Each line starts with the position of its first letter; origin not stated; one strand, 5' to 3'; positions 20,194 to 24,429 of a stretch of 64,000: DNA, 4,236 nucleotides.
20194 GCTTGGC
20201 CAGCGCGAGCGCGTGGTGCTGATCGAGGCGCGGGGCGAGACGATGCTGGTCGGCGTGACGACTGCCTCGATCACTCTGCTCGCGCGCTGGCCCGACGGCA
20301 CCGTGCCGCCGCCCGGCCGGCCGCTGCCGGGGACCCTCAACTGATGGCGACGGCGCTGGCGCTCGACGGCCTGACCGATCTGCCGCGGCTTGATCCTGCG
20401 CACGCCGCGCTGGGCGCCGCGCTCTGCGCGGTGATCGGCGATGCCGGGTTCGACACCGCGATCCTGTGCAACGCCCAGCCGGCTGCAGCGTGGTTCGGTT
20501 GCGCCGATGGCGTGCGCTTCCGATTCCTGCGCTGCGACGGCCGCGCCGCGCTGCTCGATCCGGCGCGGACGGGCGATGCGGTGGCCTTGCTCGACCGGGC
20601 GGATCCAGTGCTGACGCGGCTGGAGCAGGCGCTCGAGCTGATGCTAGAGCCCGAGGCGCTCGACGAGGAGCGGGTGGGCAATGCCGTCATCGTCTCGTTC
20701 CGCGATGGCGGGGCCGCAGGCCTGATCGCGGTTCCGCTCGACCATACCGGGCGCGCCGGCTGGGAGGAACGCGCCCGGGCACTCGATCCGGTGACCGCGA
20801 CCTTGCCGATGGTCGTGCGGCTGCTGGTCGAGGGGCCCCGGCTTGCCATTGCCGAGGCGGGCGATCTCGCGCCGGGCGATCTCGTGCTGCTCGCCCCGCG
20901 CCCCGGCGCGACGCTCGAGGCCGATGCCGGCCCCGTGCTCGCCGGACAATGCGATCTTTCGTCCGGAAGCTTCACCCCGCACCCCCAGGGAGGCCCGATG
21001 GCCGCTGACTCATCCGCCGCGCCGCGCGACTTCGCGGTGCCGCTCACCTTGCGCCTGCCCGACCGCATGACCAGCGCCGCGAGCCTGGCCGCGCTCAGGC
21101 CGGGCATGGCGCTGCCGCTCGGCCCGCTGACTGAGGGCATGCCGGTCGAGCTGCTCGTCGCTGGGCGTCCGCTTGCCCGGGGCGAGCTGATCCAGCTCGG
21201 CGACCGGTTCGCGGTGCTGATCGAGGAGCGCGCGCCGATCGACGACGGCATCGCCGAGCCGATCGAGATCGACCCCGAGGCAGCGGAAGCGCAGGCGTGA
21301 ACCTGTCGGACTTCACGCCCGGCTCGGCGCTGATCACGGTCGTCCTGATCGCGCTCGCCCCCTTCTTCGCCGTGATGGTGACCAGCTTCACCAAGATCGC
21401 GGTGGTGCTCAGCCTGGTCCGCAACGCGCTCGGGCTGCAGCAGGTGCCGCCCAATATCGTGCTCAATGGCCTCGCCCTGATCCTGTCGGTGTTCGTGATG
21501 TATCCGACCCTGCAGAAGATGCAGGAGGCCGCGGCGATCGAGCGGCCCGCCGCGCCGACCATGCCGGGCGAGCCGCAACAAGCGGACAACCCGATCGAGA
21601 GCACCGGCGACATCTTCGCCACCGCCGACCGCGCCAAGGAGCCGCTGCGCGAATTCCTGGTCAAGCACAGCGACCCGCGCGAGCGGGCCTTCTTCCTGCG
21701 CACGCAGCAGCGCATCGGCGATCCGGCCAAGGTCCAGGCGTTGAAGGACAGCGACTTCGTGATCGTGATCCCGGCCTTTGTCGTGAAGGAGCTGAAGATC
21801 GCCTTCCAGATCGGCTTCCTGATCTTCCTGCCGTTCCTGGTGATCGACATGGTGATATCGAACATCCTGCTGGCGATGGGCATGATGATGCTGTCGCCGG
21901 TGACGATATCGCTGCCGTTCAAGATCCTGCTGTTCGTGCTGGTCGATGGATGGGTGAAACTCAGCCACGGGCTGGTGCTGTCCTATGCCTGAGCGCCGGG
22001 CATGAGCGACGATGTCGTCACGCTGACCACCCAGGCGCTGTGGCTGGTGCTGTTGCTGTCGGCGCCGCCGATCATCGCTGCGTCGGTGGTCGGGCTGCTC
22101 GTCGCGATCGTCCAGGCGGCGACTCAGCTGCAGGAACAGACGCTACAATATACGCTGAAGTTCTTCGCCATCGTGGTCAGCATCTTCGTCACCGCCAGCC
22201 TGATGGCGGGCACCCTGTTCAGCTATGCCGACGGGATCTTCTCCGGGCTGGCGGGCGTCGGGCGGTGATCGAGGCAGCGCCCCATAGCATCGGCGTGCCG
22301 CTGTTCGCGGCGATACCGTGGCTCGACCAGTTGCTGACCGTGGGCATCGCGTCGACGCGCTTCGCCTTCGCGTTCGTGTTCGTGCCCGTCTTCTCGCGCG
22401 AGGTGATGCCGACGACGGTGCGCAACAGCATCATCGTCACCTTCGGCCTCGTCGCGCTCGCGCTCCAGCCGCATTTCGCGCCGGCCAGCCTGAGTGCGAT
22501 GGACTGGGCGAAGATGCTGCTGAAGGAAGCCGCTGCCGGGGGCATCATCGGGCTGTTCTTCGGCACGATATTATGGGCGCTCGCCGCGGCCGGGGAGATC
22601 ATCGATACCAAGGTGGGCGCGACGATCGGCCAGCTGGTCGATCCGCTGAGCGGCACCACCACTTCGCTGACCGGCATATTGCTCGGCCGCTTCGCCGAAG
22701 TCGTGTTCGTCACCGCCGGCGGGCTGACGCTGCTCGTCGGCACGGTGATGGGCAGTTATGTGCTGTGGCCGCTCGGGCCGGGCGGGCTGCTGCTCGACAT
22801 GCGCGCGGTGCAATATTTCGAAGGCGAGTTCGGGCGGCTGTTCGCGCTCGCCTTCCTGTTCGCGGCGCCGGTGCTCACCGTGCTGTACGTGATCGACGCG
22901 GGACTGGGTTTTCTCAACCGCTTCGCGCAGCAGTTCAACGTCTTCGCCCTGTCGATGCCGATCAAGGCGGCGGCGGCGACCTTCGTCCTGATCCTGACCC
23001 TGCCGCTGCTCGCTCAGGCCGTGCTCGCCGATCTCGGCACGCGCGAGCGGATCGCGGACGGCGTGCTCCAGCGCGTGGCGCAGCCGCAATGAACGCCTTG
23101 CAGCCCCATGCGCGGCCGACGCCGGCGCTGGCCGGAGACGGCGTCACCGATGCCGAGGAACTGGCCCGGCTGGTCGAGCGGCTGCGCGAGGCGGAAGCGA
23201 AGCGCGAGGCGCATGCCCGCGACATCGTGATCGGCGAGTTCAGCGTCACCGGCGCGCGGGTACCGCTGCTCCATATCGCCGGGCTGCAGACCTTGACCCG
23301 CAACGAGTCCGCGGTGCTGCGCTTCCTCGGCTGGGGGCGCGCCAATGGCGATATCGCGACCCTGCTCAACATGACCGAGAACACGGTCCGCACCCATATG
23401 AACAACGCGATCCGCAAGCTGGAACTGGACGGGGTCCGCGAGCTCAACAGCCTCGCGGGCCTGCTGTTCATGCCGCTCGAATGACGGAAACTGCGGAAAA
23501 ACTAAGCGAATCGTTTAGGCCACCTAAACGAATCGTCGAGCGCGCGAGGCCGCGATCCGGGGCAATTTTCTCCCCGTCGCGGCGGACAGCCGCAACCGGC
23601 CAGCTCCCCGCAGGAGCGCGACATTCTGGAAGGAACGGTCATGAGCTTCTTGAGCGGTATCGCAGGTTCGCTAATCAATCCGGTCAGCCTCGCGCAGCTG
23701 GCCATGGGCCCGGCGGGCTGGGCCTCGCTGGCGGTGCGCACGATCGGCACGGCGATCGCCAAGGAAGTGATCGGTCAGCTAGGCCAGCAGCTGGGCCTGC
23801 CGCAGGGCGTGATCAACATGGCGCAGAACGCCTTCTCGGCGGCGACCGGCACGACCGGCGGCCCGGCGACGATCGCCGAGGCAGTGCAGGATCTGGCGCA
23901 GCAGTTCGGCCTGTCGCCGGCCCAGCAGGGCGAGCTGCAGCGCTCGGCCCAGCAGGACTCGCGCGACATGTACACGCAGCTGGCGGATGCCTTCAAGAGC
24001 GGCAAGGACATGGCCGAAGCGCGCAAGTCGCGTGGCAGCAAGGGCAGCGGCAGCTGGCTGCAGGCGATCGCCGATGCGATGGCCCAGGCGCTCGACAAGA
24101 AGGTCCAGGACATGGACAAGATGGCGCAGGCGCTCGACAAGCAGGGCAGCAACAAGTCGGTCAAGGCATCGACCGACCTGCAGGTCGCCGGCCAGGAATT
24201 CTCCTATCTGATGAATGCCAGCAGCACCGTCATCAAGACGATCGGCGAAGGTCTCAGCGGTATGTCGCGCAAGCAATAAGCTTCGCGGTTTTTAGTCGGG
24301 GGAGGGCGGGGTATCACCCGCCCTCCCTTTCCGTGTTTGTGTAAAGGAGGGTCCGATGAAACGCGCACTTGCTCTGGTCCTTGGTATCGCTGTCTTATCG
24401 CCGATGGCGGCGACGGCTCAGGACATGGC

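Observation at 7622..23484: Complete injectisome with an unusual gene order and no recognisable gatekeeper, tip or translocon genes in the window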

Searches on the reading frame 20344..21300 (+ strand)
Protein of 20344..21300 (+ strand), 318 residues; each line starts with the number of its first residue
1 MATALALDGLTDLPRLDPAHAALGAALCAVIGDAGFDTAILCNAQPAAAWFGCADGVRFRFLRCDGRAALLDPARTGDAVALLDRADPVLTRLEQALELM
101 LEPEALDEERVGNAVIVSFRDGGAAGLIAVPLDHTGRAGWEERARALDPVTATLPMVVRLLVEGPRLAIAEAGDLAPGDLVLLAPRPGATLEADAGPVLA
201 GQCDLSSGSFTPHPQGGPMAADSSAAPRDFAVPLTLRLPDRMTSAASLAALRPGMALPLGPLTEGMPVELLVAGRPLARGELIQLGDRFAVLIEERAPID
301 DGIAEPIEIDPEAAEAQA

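Call 6: search_protein_families(library=pfam, proteins=[window:20344-21300:+], max_evalue=0.01)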
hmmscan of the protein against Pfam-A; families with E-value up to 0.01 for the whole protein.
window:20344-21300:+ (318 aa): 1 family
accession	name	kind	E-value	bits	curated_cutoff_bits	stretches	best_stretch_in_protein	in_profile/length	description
PF01052.25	FliMN_C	-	2.6e-12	46.9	23.8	1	229-296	5-71/73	Type III flagellar switch regulator (C-ring) FliN C-term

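Call 57: search_protein_families(library=ncbifam, proteins=[window:20344-21300:+], max_evalue=0.1)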
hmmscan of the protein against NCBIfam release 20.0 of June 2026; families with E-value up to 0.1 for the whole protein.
window:20344-21300:+ (318 aa): 2 families
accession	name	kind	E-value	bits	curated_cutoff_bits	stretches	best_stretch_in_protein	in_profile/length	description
TIGR02551.1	SpaO_YscQ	equivalog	3.4e-12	46.9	100.8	1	79-295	56-299/300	type III secretion system cytoplasmic ring protein SctQ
TIGR02480.1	fliN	equivalog_domain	0.00017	21.5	84.05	1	230-295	8-72/77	flagellar motor switch protein FliN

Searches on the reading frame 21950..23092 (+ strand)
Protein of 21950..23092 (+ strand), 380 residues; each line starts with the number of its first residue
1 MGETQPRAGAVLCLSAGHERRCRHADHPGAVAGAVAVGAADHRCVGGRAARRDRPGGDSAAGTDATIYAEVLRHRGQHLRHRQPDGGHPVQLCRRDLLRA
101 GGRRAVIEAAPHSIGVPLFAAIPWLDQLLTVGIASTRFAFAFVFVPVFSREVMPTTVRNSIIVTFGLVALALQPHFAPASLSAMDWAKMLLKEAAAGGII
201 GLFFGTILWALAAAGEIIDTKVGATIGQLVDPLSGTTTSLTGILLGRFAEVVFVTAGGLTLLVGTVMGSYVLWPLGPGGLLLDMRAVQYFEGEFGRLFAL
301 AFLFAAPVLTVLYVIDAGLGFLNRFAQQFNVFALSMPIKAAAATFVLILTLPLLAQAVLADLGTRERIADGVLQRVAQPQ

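Call 7: search_protein_families(library=pfam, proteins=[window:21950-23092:+], max_evalue=0.01)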
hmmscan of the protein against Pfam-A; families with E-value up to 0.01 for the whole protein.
window:21950-23092:+ (380 aa): 1 family
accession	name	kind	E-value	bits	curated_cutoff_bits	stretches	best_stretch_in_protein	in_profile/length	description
PF01311.25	Bac_export_1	-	1.9e-47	162.3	27.8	1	130-359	3-224/230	Bacterial export proteins, family 1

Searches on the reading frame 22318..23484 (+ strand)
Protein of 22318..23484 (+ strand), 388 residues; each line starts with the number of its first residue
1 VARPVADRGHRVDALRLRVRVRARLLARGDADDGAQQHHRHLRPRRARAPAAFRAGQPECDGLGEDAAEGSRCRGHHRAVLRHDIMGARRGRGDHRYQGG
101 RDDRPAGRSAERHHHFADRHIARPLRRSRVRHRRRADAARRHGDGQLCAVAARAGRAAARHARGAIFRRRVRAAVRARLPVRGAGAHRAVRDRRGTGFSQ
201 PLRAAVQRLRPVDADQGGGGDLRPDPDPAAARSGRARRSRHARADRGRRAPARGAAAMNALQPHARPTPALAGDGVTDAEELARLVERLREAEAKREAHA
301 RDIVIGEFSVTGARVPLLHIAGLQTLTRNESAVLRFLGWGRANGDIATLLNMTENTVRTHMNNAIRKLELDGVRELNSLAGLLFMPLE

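Call 6: search_protein_families(library=pfam, proteins=[window:22318-23484:+], max_evalue=0.01)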
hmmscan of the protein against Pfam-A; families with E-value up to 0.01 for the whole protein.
window:22318-23484:+ (388 aa): 3 families
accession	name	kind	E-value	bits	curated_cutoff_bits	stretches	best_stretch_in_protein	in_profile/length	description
PF00196.25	GerE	-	1.2e-09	38.1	23.5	1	324-376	1-53/57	Bacterial regulatory proteins, luxR family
PF08281.18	Sigma70_r4_2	-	0.0016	18.5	25.7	1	344-368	30-54/54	Sigma-70, region 4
PF04545.22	Sigma70_r4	-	0.0055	16.6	24.1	0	323-368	2-48/50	Sigma-70, region 4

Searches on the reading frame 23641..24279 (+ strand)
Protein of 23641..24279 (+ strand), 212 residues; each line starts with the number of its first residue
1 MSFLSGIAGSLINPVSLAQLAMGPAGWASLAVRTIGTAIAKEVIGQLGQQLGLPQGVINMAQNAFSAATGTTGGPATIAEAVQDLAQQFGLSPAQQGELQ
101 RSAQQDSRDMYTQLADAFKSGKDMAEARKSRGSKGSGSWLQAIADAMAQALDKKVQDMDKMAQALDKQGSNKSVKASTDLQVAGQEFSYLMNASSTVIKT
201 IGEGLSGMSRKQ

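Call 6: search_protein_families(library=pfam, proteins=[window:23641-24279:+], max_evalue=0.01)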
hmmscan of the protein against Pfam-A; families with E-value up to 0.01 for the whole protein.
window:23641-24279:+ (212 aa): 1 family
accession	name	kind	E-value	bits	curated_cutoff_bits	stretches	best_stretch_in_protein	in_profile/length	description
PF09392.15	T3SS_needle_F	-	0.00058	20.4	29.4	1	140-202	1-61/71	Type III secretion needle MxiH, YscF, SsaG, EprI, PscF, EscF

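Call 53: find_homologous_proteins(query=window:23641-24279:+, max_evalue=0.001)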
Query window:23641-24279:+ (212 aa): 257 proteins with E <= 0.001 among 2662 candidates; the best 120 are listed.
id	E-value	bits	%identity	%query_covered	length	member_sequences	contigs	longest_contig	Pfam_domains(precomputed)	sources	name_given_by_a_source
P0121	2.3e-120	417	97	100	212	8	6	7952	-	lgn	-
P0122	1.9e-109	382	88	100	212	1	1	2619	-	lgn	-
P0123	8.0e-98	344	81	100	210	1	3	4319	-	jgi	jgi:biopolymer transport protein ExbB/TolQ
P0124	2.1e-97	343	80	100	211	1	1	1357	-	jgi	jgi:hypothetical protein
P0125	3.8e-97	342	80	100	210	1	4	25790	PF09392.17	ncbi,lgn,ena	-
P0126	4.0e-97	342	78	100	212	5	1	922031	-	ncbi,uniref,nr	ncbi:hypothetical protein [Allosphingosinicella deserti]|uniref:Uncharacterized protein n=1 Tax=Allo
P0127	1.1e-96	340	80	100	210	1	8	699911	-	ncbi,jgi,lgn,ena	jgi:biopolymer transport protein ExbB/TolQ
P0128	4.5e-96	338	79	100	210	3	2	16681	-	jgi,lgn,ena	-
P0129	8.4e-96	337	80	100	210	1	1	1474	PF09392.17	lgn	-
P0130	1.8e-93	330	75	99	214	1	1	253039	-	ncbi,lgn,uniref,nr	ncbi:hypothetical protein [Sphingomonas xinjiangensis]|uniref:Uncharacterized protein n=1 Tax=Sphing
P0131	2.7e-93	329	77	99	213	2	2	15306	-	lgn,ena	-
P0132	3.0e-93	329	79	96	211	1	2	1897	-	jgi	jgi:hypothetical protein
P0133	3.2e-93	329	78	99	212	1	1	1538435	-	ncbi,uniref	ncbi:hypothetical protein ACMGDH_02790 [Sphingomonas sp. DT-207]|uniref:hypothetical protein n=1 Tax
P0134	9.2e-93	327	77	99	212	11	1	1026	-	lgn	-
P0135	2.6e-92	326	76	100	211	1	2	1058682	-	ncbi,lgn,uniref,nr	ncbi:MAG: hypothetical protein J7500_11910 [Sphingomonas sp.]|uniref:hypothetical protein n=1 Tax=Sp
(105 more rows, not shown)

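Call 56: search_solved_structures(query=A2, max_evalue=10, show_alignments=2)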
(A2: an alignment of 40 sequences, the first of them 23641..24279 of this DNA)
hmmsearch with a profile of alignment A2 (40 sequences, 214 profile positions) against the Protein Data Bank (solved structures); distinct sequences matched with E-value up to 10: 12.
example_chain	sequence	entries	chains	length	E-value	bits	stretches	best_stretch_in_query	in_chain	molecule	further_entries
6qj1_A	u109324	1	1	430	0.051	16.3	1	73-173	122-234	Structural maintenance of chromosomes protein,Structural maintenance of chromosomes protei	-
2kvp_A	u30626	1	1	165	0.095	15.5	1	74-124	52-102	Talin-1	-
6qj0_A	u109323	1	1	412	0.23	14.2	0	73-172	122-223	Structural maintenance of chromosomes protein,Structural maintenance of chromosomes protei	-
7bqq_A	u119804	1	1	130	0.4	13.4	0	57-100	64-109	Gogy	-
2b0h_A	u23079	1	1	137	0.64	12.7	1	73-125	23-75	Talin-1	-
9fqr_Gn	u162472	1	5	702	0.78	12.5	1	127-194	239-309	Dynein axonemal intermediate chain 1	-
5uou_A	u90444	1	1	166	0.89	12.3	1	95-159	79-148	2-oxo-4-hydroxy-4-carboxy-5-ureidoimidazoline (OHCU) decarboxylase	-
9s82_A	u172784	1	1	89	1.2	11.9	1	119-167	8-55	JUBO2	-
8yhu_B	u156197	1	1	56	1.3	11.8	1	79-110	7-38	minibinder 8.6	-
2wpr_A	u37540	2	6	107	1.4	11.7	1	146-204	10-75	TRIMERIC AUTOTRANSPORTER ADHESIN FRAGMENT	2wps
5z8q_A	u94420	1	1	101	2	11.1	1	103-166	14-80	Heat shock protein SSA1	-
7mq8_SA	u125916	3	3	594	7.2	9.3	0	90-173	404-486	Nucleolar protein 56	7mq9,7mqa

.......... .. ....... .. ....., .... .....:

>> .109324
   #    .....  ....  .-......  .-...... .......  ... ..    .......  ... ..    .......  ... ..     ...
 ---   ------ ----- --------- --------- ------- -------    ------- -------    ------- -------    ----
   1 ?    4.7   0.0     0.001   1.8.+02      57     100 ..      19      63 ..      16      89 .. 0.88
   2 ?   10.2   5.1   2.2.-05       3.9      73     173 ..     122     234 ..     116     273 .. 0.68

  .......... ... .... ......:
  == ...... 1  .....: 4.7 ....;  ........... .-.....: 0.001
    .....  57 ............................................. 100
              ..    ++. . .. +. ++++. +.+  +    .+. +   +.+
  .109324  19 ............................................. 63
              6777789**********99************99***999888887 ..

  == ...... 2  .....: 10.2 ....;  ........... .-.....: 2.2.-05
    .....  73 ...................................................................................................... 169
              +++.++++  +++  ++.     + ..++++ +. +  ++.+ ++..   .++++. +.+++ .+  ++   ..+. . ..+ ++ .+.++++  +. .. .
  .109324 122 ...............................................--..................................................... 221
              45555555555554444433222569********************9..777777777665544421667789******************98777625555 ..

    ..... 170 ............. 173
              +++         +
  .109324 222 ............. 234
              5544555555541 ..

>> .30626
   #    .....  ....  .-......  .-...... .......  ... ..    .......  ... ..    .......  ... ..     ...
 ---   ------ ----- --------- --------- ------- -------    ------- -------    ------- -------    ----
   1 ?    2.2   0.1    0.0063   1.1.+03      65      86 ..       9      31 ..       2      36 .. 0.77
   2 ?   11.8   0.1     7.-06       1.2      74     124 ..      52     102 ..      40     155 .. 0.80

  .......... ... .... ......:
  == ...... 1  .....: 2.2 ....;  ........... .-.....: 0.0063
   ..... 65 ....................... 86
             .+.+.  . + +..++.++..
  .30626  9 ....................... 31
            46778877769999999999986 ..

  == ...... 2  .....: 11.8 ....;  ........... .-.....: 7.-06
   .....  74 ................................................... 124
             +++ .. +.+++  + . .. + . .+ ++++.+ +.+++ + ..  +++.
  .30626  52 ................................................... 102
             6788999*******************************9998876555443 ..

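Call 60: predict_structure(alignment_id=A2)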
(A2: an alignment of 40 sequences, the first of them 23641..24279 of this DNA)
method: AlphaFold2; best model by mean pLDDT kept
length: 212 residues; sequences in the alignment: 40
mean_pLDDT: 67.8   pTM: 0.53
mean pLDDT of the five models: 67.8, 64.6, 64.3, 60.8, 56.3
residues with pLDDT >= 90: 0; 70-90: 106; 50-70: 79; < 50: 27
segments of 3 or more residues with pLDDT < 50: 4-22, 24-26
pLDDT, mean of each block of 10 residues (from residue 1): 43 38 52 76 82 79 76 79 82 83 78 76 70 56 68 72 66 62 66 68 58 45
secondary structure, 60 per line:
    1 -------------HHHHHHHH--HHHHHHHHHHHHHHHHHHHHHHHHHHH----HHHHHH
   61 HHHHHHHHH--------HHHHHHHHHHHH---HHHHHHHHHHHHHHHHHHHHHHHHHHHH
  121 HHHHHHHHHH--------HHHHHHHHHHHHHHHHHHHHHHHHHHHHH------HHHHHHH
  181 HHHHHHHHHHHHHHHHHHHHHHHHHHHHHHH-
elements in order: H14-21 H24-50 H55-69 H78-89 H93-130 H139-167 H174-211

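Call 66: fold_search(model_id=the predicted structure, library=pdb)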
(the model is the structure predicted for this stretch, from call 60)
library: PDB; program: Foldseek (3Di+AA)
matches with E <= 10: 131; with E <= 0.001: 0
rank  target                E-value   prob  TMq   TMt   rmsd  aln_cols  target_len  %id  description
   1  8r5s_E                7.5e-01  0.14  0.18  0.17  14.4       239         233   14  t113 - De-novo designed soluble homotetramer (released 2024-11-27)
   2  6z0c_D                1.0e+00  0.16  0.22  0.23  21.1       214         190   12  Structure of in silico modelled artificial Maquette-3 protein (released 2021-03-17)
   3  8d9p                  1.3e+00  0.16  0.24  0.25  15.0       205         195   13  De Novo Photosynthetic Reaction Center Protein Equipped with Heme B and Mn(II) cations (released 2022-09-28)
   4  8r5s_D                1.5e+00  0.13  0.21  0.19  14.7       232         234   15  t113 - De-novo designed soluble homotetramer (released 2024-11-27)
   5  8glt_0                1.5e+00  0.13  0.22  0.17  16.8       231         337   17  Backbone model of de novo-designed chlorophyll-binding nanocage O32-15 (released 2024-03-27)
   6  8r5s_A                1.7e+00  0.09  0.18  0.17  14.4       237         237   14  t113 - De-novo designed soluble homotetramer (released 2024-11-27)
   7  8fbo_A                1.7e+00  0.08  0.17  0.15  21.8       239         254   13  Improving the secretion of designed protein assemblies through negative design of cryptic transmembrane domains (released 2023-03-22)
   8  4q25_B                1.7e+00  0.10  0.21  0.21  15.2       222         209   15  Crystal structure of PhoU from Pseudomonas aeruginosa (released 2015-02-18)
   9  4qtn_A                2.0e+00  0.15  0.27  0.25  16.2       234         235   11  Crystal structure of the Vitamin B3 transporter PnuC (released 2014-10-08)
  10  8fbi                  2.0e+00  0.12  0.22  0.18  16.7       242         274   13  Improving the secretion of designed protein assemblies through negative design of cryptic transmembrane domains (released 2023-03-22)
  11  1d3u_B                2.1e+00  0.15  0.16  0.17  13.9       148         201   16  TATA-BINDING PROTEIN/TRANSCRIPTION FACTOR (II)B/BRE+TATA-BOX COMPLEX FROM PYROCOCCUS WOESEI (released 1999-11-15)
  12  3ma9_A                2.1e+00  0.11  0.23  0.24  17.6       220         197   10  Crystal structure of gp41 derived protein complexed with fab 8066 (released 2010-12-01)
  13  4wd7_A                2.3e+00  0.06  0.16  0.14  22.2       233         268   11  Crystal structure of a bacterial Bestrophin homolog from Klebsiella pneumoniae by Zn-SAD phasing (released 2014-10-01)
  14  4u0q_A                2.4e+00  0.11  0.22  0.18  16.8       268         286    7  Plasmodium falciparum reticulocyte-binding protein homologue 5 (PfRH5) bound to basigin (released 2014-08-13)
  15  4qtn_C                2.9e+00  0.12  0.28  0.26  16.6       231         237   12  Crystal structure of the Vitamin B3 transporter PnuC (released 2014-10-08)
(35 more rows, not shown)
